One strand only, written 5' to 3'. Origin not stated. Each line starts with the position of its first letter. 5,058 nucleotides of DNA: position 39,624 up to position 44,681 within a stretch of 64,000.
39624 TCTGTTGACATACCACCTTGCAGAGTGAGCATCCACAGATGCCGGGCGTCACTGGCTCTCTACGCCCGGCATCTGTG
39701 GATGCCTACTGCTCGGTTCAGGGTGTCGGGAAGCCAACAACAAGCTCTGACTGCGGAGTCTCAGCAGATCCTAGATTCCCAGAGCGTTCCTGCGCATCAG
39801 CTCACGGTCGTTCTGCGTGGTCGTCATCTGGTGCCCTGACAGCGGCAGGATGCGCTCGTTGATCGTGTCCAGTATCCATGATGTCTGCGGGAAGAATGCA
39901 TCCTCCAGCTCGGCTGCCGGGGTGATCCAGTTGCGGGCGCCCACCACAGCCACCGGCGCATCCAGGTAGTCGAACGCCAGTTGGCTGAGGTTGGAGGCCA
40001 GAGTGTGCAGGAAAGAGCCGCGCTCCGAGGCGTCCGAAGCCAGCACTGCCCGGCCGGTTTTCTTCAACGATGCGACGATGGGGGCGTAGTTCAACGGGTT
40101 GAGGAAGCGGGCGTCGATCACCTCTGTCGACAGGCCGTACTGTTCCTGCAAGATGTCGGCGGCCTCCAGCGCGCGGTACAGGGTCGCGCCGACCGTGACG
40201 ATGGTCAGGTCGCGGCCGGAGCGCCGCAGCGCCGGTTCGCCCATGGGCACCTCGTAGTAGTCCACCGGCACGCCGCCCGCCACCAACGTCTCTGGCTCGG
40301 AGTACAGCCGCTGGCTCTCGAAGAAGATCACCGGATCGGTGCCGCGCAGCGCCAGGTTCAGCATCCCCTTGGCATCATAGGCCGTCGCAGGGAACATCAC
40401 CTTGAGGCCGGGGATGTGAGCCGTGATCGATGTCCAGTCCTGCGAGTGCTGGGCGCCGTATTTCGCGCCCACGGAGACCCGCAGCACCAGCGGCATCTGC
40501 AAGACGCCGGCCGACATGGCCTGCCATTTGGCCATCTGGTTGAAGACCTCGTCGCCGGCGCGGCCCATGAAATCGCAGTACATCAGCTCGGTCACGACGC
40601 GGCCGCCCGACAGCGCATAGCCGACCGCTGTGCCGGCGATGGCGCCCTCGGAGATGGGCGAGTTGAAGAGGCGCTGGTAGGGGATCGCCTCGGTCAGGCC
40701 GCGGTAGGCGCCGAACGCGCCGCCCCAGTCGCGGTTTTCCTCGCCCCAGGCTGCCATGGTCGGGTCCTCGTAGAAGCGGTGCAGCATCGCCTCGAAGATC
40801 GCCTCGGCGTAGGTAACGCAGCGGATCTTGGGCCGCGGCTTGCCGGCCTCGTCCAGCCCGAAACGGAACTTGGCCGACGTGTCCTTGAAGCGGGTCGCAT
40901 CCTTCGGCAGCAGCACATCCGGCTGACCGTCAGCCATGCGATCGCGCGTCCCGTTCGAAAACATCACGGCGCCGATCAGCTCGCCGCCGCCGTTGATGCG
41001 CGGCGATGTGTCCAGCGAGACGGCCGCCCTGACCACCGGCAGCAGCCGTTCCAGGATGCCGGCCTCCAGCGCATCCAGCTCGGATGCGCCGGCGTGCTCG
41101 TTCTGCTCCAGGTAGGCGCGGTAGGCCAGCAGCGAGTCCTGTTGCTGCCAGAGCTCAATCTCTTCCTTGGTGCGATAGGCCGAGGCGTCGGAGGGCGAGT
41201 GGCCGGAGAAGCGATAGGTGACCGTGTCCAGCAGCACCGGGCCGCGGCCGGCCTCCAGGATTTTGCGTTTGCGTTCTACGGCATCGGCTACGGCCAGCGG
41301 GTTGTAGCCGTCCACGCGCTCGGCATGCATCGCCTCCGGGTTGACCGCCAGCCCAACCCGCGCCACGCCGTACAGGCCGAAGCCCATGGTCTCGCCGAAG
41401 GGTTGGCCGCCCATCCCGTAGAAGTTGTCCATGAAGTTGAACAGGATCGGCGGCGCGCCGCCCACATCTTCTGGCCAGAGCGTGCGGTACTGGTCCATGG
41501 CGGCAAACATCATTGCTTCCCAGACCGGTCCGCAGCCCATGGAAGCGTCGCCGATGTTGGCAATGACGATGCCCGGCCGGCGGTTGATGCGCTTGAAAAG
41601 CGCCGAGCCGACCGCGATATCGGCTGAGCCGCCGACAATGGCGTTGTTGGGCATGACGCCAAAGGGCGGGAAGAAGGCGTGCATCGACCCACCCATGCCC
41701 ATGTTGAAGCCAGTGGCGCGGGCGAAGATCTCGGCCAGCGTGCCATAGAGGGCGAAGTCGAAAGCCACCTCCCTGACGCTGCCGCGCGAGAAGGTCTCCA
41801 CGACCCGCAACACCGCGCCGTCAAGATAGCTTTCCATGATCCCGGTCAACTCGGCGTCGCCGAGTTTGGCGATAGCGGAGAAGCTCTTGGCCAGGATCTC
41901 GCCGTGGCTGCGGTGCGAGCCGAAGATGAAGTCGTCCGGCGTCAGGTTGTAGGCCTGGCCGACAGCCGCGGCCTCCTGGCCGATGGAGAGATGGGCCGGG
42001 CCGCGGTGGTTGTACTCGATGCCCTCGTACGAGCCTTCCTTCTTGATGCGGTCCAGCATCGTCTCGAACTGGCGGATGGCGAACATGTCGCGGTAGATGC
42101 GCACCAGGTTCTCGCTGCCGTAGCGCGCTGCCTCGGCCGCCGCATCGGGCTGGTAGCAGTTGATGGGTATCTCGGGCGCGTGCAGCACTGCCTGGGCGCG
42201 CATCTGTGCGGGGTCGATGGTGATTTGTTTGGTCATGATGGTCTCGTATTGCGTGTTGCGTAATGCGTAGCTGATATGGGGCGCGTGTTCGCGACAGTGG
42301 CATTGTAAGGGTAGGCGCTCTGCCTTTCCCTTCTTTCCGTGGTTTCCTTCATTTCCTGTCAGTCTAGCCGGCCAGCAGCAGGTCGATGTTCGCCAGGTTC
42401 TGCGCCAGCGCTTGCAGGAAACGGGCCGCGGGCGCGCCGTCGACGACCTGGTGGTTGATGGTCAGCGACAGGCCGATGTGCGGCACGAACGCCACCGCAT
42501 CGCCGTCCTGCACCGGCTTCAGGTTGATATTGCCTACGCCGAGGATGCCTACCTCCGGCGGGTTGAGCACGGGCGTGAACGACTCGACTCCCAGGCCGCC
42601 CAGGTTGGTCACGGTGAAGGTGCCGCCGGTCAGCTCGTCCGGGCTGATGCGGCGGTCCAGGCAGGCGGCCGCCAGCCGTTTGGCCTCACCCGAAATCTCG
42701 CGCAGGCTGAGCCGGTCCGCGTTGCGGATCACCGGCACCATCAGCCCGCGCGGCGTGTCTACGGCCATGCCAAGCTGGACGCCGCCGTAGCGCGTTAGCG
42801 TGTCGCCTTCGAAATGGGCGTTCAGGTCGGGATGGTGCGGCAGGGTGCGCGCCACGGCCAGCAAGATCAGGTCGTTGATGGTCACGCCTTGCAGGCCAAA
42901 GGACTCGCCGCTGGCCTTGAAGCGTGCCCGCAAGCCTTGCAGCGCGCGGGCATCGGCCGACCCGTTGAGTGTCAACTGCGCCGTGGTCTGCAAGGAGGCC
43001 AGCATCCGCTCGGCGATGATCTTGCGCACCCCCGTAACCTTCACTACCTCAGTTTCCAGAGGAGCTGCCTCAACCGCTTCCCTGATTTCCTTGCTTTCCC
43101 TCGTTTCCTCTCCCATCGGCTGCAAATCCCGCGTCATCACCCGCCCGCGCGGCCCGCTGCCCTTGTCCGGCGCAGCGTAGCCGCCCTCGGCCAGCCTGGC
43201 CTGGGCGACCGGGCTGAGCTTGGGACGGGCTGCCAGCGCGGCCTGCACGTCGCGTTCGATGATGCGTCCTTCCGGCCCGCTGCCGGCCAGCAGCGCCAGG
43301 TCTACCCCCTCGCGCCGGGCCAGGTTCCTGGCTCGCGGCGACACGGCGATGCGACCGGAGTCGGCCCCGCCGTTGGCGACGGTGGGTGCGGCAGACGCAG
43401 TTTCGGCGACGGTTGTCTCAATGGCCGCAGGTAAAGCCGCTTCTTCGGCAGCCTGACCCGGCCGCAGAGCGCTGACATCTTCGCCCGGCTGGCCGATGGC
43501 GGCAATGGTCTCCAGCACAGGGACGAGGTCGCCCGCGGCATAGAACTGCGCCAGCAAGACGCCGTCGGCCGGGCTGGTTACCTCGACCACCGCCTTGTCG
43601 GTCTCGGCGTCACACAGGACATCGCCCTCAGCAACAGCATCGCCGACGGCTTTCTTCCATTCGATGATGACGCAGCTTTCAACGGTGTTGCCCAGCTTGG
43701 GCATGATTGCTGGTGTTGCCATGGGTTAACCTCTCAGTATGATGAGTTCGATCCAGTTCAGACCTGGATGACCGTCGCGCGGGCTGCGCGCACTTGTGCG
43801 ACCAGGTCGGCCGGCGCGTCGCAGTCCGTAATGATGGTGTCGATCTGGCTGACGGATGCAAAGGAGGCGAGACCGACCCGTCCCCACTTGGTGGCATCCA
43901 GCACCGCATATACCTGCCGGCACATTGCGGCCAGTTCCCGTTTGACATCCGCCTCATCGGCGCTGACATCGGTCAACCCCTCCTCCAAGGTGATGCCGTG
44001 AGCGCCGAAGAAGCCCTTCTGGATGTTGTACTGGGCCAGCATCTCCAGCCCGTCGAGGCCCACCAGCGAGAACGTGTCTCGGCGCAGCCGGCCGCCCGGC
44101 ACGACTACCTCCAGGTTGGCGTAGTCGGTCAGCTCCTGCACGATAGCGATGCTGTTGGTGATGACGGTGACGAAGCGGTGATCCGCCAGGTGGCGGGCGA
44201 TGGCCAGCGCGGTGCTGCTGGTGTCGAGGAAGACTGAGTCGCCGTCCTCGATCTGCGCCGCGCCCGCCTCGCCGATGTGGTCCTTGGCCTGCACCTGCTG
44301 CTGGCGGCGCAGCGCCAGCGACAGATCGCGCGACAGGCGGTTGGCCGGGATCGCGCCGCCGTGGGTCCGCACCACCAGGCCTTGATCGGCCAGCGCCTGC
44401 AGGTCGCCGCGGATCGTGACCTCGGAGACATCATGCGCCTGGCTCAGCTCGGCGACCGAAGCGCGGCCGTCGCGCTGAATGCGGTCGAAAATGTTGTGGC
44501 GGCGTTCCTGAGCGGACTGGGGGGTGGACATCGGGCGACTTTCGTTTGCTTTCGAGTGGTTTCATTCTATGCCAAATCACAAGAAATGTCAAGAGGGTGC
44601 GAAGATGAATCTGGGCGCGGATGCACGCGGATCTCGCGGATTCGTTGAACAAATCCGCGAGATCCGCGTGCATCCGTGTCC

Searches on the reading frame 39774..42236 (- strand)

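Call 59: search_protein_families(library=pfam, proteins=[window:39774-42236:-], max_evalue=0.0001)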
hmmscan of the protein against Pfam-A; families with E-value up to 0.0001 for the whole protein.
window:39774-42236:- (821 aa): 3 families
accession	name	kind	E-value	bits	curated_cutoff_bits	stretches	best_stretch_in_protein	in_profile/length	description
PF00676.26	E1_dh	-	1e-36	126.9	22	2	159-394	58-280/300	Dehydrogenase E1 component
PF02779.29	Transket_pyr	-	1.6e-29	103.2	27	1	474-646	3-173/174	Transketolase, pyrimidine binding domain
PF02780.25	Transketolase_C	-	3.3e-26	92.1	25.9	1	670-786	5-122/124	Transketolase, C-terminal domain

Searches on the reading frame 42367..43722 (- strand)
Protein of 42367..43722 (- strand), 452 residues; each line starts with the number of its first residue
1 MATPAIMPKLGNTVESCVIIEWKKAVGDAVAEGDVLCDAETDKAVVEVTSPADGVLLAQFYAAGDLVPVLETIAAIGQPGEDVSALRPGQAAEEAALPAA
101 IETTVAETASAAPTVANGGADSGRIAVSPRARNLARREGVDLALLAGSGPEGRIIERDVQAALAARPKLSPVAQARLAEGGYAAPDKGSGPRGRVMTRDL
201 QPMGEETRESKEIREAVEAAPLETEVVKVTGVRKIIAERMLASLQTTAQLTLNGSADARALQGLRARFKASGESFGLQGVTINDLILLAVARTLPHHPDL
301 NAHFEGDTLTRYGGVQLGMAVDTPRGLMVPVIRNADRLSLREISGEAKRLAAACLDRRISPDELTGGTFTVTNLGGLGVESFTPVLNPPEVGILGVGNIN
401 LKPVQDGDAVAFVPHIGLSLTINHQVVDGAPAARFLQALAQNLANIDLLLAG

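Call 59: search_protein_families(library=pfam, proteins=[window:42367-43722:-], max_evalue=0.0001)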
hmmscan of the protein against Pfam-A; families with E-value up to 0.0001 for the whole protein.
window:42367-43722:- (452 aa): 3 families
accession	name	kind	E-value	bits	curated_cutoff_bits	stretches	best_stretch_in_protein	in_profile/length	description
PF00198.28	2-oxoacid_dh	-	2e-68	230.8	23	1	223-450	3-231/232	2-oxoacid dehydrogenases acyltransferase (catalytic domain)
PF02817.22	E3_binding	-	1.1e-17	64.4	23.7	1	127-160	3-36/36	e3 binding domain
PF00364.28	Biotin_lipoyl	-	5.5e-14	52.2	22.1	1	7-75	5-72/73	Biotin-requiring enzyme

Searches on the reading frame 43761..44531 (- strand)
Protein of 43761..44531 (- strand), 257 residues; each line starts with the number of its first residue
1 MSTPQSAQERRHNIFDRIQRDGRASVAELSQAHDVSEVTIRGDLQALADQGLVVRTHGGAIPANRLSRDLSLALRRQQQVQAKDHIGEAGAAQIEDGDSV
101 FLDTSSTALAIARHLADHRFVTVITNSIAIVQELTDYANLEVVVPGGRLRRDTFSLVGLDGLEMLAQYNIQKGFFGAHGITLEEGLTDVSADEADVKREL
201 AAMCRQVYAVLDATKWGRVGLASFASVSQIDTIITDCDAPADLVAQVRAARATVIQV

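Call 59: search_protein_families(library=pfam, proteins=[window:43761-44531:-], max_evalue=0.0001)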
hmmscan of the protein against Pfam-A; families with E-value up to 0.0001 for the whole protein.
window:43761-44531:- (257 aa): 2 families
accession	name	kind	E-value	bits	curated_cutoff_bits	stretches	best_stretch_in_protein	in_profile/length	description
PF00455.28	DeoRC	-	1.1e-47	162.4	31.8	1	79-236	2-159/160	DeoR C terminal sensor domain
PF08220.18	HTH_DeoR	-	1.3e-14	54.1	21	1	10-61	1-52/57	DeoR-like helix-turn-helix domain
